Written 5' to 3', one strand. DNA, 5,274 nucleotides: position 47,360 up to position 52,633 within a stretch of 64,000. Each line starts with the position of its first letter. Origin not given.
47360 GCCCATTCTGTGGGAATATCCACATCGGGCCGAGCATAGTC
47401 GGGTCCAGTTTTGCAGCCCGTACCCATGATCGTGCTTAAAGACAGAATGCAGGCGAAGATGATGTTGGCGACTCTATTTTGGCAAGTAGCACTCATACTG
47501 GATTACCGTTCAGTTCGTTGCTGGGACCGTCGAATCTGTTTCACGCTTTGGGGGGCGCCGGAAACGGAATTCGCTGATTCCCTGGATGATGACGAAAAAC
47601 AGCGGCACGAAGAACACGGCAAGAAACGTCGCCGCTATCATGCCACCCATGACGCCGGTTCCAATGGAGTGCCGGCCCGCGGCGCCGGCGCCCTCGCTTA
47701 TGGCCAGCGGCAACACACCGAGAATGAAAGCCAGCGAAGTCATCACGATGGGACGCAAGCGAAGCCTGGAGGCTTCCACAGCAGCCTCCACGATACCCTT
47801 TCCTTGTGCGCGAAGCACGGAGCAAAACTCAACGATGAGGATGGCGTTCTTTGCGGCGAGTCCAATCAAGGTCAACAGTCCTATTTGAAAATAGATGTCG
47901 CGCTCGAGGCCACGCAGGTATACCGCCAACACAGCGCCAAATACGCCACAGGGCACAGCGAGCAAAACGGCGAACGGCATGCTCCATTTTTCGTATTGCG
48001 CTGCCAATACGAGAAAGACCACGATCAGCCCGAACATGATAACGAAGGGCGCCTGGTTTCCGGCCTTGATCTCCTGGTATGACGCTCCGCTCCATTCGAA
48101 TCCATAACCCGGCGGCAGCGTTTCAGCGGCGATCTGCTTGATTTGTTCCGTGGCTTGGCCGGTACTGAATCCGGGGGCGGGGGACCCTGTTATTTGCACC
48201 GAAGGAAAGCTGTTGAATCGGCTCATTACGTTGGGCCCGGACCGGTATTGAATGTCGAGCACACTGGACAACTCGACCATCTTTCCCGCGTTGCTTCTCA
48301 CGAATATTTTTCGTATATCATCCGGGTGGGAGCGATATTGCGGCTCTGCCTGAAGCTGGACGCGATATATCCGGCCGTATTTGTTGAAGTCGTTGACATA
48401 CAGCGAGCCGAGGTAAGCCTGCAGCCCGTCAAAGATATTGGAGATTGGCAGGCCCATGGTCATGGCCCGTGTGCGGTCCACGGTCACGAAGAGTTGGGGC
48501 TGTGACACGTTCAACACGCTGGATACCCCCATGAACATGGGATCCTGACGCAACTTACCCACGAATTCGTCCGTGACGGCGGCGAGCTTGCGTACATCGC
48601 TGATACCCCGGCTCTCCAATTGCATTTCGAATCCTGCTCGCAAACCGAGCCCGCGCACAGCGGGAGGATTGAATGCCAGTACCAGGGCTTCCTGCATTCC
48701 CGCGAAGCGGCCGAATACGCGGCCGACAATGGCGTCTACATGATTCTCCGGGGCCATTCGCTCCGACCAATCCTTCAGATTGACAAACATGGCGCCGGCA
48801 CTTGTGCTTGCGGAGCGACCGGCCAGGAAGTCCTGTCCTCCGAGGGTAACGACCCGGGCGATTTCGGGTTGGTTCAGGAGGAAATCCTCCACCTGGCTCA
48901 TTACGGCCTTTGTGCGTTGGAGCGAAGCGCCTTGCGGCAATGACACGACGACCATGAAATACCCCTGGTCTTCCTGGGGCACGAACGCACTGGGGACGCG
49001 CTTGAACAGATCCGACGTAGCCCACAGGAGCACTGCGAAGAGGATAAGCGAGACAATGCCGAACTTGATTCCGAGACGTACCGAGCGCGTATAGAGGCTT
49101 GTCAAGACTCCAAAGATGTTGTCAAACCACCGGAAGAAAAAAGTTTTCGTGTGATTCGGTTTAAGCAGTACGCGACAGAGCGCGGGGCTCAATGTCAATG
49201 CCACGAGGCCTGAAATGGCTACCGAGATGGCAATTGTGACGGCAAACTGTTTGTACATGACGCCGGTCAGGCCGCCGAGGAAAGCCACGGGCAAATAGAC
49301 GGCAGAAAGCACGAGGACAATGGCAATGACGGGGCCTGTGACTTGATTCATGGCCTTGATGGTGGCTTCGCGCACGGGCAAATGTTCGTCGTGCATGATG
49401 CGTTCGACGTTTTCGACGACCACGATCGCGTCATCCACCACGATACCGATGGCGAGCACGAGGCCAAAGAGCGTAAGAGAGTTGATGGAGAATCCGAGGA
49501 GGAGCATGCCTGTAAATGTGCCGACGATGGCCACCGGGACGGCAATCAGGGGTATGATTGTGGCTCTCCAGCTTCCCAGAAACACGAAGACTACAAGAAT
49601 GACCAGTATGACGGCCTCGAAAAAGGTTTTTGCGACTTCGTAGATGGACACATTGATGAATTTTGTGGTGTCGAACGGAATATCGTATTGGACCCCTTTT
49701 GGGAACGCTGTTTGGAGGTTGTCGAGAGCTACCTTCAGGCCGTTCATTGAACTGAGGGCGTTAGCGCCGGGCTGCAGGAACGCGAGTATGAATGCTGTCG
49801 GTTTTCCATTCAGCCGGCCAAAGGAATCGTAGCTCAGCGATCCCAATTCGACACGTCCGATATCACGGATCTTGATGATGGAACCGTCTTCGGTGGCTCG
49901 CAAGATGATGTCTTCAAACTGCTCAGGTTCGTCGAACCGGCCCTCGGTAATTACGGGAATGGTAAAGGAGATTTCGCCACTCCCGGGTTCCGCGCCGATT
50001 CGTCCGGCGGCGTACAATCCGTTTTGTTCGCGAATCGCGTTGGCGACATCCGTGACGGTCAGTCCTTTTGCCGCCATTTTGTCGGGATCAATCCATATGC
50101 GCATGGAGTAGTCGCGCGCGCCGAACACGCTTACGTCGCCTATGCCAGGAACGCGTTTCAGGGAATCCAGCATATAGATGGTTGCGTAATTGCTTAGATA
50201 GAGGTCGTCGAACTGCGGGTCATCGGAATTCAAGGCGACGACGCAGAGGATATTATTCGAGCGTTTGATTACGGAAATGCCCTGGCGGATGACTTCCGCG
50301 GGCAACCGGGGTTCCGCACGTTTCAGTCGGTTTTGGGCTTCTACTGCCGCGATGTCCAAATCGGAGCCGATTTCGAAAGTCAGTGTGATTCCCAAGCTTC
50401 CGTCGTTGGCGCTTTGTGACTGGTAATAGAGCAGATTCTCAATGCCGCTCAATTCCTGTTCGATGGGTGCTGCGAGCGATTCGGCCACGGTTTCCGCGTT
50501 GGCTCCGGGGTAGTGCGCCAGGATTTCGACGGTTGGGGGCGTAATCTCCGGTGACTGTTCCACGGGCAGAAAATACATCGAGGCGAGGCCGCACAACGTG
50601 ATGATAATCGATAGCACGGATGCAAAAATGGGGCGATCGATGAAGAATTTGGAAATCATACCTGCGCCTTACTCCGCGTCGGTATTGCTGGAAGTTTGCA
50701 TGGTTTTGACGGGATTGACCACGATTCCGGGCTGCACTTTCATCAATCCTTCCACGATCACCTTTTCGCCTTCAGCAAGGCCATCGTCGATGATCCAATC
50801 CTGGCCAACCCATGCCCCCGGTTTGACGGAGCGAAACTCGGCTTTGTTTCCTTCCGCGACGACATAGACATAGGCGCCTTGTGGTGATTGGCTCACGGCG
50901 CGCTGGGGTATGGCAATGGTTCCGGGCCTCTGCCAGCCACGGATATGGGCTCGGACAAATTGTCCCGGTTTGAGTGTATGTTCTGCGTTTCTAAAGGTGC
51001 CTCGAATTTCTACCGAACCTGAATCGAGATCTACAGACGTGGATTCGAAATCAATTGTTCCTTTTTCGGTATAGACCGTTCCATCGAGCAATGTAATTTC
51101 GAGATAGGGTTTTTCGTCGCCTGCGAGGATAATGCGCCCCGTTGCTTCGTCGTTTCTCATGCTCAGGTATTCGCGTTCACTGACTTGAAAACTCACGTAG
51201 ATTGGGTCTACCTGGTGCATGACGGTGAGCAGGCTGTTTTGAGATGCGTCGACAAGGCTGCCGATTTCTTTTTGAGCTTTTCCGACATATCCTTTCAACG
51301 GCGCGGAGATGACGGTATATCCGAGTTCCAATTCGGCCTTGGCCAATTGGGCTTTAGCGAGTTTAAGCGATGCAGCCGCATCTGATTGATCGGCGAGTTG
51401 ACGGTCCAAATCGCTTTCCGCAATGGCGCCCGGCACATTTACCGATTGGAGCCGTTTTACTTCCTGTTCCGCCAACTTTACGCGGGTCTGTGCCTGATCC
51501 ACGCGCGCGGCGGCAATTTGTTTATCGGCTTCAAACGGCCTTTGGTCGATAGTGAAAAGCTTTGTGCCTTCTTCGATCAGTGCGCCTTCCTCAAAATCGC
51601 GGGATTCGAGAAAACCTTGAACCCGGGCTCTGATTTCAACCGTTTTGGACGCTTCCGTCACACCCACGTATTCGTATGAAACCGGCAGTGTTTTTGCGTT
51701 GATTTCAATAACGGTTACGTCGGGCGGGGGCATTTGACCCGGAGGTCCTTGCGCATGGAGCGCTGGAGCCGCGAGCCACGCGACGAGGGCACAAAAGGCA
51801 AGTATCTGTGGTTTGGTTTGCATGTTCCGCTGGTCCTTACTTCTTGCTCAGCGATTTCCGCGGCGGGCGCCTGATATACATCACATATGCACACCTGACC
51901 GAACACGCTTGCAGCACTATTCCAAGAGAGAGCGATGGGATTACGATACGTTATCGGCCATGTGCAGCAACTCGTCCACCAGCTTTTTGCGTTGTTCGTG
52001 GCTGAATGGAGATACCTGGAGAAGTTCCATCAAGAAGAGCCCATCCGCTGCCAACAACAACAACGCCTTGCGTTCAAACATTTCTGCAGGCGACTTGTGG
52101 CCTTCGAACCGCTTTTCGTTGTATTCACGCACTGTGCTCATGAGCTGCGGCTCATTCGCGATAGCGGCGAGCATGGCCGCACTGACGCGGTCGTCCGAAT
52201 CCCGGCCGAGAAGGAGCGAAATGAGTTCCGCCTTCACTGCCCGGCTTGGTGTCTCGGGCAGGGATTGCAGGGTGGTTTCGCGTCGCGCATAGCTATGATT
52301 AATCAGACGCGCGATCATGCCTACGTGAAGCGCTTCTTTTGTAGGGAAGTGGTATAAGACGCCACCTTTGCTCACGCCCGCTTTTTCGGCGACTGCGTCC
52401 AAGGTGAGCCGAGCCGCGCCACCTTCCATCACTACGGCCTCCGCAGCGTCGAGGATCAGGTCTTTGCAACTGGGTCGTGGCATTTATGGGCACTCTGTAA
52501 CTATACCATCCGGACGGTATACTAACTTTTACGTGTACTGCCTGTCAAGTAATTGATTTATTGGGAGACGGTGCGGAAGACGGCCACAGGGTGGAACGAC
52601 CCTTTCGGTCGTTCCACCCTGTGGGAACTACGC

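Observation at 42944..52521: TetR-controlled RND tripartite efflux operon extended by a translationally coupled FGE-sulfatase/BNR-propeller/MORN-variant fusion gene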

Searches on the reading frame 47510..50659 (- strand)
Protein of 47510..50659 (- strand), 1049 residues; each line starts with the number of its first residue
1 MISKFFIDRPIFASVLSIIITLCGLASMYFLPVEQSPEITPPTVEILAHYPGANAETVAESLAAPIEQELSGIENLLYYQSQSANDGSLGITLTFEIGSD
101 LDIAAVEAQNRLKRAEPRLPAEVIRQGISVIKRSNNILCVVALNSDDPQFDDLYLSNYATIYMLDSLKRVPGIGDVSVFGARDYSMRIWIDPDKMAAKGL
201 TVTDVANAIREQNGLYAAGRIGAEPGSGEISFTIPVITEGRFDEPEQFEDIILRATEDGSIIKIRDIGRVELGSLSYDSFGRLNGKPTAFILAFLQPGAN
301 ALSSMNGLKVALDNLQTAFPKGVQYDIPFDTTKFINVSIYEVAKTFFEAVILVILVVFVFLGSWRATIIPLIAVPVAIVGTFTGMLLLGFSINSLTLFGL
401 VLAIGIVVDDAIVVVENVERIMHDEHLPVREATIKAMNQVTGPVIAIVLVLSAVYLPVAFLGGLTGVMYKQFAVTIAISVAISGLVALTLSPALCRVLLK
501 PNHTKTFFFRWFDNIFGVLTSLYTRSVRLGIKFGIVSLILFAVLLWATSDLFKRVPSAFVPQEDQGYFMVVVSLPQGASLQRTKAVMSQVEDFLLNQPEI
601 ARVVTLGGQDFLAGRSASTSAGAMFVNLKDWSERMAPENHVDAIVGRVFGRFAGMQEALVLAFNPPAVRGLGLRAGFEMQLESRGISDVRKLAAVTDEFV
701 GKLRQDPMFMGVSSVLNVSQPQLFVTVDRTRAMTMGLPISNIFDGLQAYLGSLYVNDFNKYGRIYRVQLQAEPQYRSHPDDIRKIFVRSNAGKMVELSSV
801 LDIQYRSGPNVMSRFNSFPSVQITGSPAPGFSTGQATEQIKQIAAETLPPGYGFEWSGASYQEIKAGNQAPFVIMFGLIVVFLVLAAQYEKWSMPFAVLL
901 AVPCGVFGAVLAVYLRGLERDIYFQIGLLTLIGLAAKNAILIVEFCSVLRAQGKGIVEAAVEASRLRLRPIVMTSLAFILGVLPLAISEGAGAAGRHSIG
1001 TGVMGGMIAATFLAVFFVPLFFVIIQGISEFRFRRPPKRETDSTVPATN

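Call 6: search_protein_families(library=pfam, proteins=[window:47510-50659:-], max_evalue=0.01)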
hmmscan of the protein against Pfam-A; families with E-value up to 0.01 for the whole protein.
window:47510-50659:- (1049 aa): 3 families
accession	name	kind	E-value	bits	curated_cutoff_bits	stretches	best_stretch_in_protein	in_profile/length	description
PF00873.25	ACR_tran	-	0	1160.2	28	1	2-1025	1-1020/1021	AcrB/AcrD/AcrF family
PF03176.21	MMPL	-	2.9e-09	36.8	20.5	2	341-498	144-302/333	MMPL family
PF02355.23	SecD_SecF_C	-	1.7e-07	31.3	20.5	2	349-483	41-171/189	Protein export membrane protein SecD/SecF, C-terminal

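Call 41: search_protein_families(library=ncbifam, proteins=[window:47510-50659:-], max_evalue=0.001)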
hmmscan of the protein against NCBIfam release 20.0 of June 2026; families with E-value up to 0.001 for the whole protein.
window:47510-50659:- (1049 aa): 15 families
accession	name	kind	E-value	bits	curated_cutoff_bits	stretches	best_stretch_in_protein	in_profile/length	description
NF000282.2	RND_permease_1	subfamily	0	1383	1250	1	3-1026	1-1028/1029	multidrug efflux RND transporter permease subunit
TIGR00915.1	2A0602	subfamily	0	1285.3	940.35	1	3-1032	2-1035/1050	efflux RND transporter permease subunit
NF007131.0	PRK09577.1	equivalog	0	1066.2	1768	1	3-1035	2-1032/1045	multidrug efflux RND transporter permease subunit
NF007842.1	PRK10555.1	equivalog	0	1043.3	1854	1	3-1026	2-1027/1036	multidrug efflux RND transporter permease AcrD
NF011706.2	PRK15127.1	equivalog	0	1019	2150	1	3-1026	2-1030/1049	multidrug efflux RND transporter permease subunit AcrB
NF000037.1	RND_perm_OqxB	exception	8.3e-275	914.5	2200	1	2-1029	3-1038/1050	multidrug efflux RND transporter permease subunit OqxB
NF033617.1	RND_permease_2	subfamily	1.1e-261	871.1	1250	1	3-1026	1-1008/1009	multidrug efflux RND transporter permease subunit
NF007133.0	PRK09579.1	equivalog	1.5e-191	638.5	1763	1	3-1025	4-1002/1017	multidrug efflux RND transporter permease subunit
NF007905.0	PRK10614.1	equivalog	1.2e-145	486.7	1774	1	5-1035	6-1017/1025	multidrug efflux RND transporter permease subunit MdtC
NF007798.0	PRK10503.1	equivalog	1.1e-140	470.2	1584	1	3-1040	13-1037/1040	MdtB/MuxB family multidrug efflux RND transporter permease subunit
TIGR00914.1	2A0601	subfamily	1.1e-107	361.2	701.45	1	14-1025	17-1035/1051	CusA/CzcA family heavy metal efflux RND transporter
TIGR00916.1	2A0604s01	subfamily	1.8e-09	37.6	148.6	2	348-486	92-229/231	SecD/SecF family protein translocase subunit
TIGR00921.1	2A067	subfamily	1.8e-09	36.2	351.9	2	349-496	201-344/733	hydrophobe/amphiphile efflux-3 (HAE3) family transporter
TIGR00833.1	actII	subfamily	0.00041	18.7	874.7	1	349-549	182-380/910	MMPL family RND transporter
NF009583.0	PRK13024.1-3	subfamily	0.00091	17.4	721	0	350-509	289-442/755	protein translocase subunit SecDF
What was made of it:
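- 47510..50659 (-): RND permease of the HAE1 multidrug type, 1049 aa. Calls 6 and 41: NF000282 scores 1383 bits against a cutoff of 1250.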

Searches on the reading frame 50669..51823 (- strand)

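Call 6: search_protein_families(library=pfam, proteins=[window:50669-51823:-], max_evalue=0.01)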
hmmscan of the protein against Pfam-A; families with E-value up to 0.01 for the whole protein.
window:50669-51823:- (384 aa): 3 families
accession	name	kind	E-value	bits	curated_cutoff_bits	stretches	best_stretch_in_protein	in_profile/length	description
PF16576.10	HlyD_D23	-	3.4e-11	43.3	30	1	59-290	17-214/214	Barrel-sandwich domain of CusB or HlyD membrane-fusion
PF13437.12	HlyD_3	-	1.2e-08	36.1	22.2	1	171-261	1-91/106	HlyD family secretion protein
PF00529.27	CusB_dom_1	-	0.0016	19.1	26.5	1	197-357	12-89/89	Cation efflux system protein CusB domain 1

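Call 41: search_protein_families(library=ncbifam, proteins=[window:50669-51823:-], max_evalue=0.001)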
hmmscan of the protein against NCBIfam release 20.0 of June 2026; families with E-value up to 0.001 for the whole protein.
window:50669-51823:- (384 aa): 20 families
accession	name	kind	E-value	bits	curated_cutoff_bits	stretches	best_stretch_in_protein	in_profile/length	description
TIGR01730.1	RND_mfp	subfamily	2.9e-75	253.2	94.9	1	36-371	1-321/322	efflux RND transporter periplasmic adaptor subunit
NF011604.1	PRK15030.1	equivalog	9.3e-66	222.4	765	1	29-370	35-374/397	multidrug efflux RND transporter periplasmic adaptor subunit AcrA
NF033138.2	RND-peri-MexC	equivalog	5.7e-65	219.9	625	1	35-373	37-373/375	MexC family multidrug efflux RND transporter periplasmic adaptor subunit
NF007132.1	PRK09578.1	equivalog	1.2e-60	205.4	512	1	12-381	15-385/396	MexX/AxyX family multidrug efflux RND transporter periplasmic adaptor subunit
NF033834.1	RND_adapt_MexA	exception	1.3e-59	202.2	750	1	7-383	9-372/373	multidrug efflux RND transporter periplasmic adaptor subunit MexA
NF045904.1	RND-peri-MexE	equivalog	7.8e-57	192.9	714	1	17-382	20-379/390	multidrug efflux RND transporter periplasmic adaptor subunit MexE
NF007362.0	PRK09859.1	equivalog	2.5e-49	168.4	738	1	34-382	34-382/385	multidrug transporter subunit MdtE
NF000272.2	OqxA_adapt_sub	exception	9.7e-45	153.2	835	1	33-379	39-387/391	multidrug efflux RND transporter periplasmic adaptor subunit OqxA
NF008589.1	PRK11556.1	equivalog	1.5e-44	152.5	391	1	28-374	51-390/392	MdtA/MuxA family multidrug efflux RND transporter periplasmic adaptor subunit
TIGR00999.1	8a0102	subfamily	4.3e-25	88.3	319.3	1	99-361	20-268/271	CzcB/NccB family metal efflux transporter periplasmic adaptor subunit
NF002939.0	PRK03598.1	equivalog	1e-13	51.2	393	2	145-220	180-253/332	secretion protein HlyD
NF007785.0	PRK10476.1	equivalog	2.8e-11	42.8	376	2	145-218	184-255/347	multidrug transporter subunit MdtN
NF008606.0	PRK11578.1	equivalog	3.6e-11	42.8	342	1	34-245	34-259/371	macrolide transporter subunit MacA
NF007850.1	PRK10559.1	equivalog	2.5e-10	40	400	1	61-218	40-194/303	p-hydroxybenzoic acid efflux pump subunit AaeA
TIGR00998.1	8a0101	subfamily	9.5e-10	37.9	390.8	1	150-224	185-257/334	EmrA/EmrK family multidrug efflux transporter periplasmic adaptor subunit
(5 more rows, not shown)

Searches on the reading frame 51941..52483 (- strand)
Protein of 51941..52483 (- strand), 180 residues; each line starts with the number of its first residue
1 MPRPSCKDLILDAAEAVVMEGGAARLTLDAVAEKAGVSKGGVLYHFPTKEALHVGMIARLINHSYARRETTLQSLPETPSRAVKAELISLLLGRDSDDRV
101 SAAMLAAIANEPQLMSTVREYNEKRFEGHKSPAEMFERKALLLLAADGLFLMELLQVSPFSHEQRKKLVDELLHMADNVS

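Call 6: search_protein_families(library=pfam, proteins=[window:51941-52483:-], max_evalue=0.01)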
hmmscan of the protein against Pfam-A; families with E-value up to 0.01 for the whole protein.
window:51941-52483:- (180 aa): 2 families
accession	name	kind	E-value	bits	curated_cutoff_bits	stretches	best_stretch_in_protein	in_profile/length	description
PF17937.6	TetR_C_28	-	2e-18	67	26.4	1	89-176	10-95/96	Tetracyclin repressor-like, C-terminal domain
PF00440.29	TetR_N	-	2.2e-13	50.2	24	1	10-52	1-43/47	Bacterial regulatory proteins, tetR family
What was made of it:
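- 51941..52483 (-): tetR (180 aa): TetR_N helix-turn-helix plus a TetR_C_28 ligand domain. Call 6.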

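Call 41: search_protein_families(library=ncbifam, proteins=[window:51941-52483:-], max_evalue=0.001)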
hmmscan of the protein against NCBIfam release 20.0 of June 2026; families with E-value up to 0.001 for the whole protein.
window:51941-52483:- (180 aa): 13 families
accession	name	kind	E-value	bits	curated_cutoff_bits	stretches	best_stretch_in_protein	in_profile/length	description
NF011584.0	PRK15008.1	equivalog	9.7e-10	38.6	230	1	7-90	20-100/212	HTH-type transcriptional regulator RutR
TIGR03613.1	RutR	equivalog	6.2e-09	36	368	1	7-86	10-87/202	pyrimidine utilization regulatory protein R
NF041196.1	ScbR_bind_reg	equivalog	1.9e-08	34.7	150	1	7-63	8-64/191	ScbR family autoregulator-binding transcription factor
TIGR03384.1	betaine_BetI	equivalog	5.2e-08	32.8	201.3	1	7-85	10-87/189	choline-binding transcriptional repressor BetI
NF011572.0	PRK14996.1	equivalog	3.4e-07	30.3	144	1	5-100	8-94/192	TetR family transcriptional regulator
NF051852.1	efflux_TF_MtrR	exception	6.6e-07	29.3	280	1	7-67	12-72/205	multidrug efflux system transcriptional repressor MtrR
NF053731.1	TransRegFasRMycb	equivalog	1.3e-06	28.3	330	1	1-81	7-87/199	HTH-type transcriptional activator FasR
NF007949.0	PRK10668.1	equivalog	2.2e-06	27.3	271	1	7-104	13-110/216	multidrug efflux transporter transcriptional repressor AcrR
NF001978.0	PRK00767.1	equivalog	2.8e-06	27.3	118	1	8-85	12-89/197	transcriptional regulator BetI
NF053516.1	TranRepPrsAVib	equivalog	3.7e-06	26.9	300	1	4-82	5-83/208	TetR family transcriptional repressor PsrA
NF033703.1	transcr_KstR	equivalog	7.4e-06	25.7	280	1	9-84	11-85/185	cholesterol catabolism transcriptional regulator KstR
NF050111.1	TransRegSACE7040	equivalog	2.8e-05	24.1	250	1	8-84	4-79/186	SACE_7040 family transcriptional regulator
NF007430.0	PRK09975.1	equivalog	0.00048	19.3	274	1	9-87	15-93/220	acrEF/envCD operon transcriptional regulator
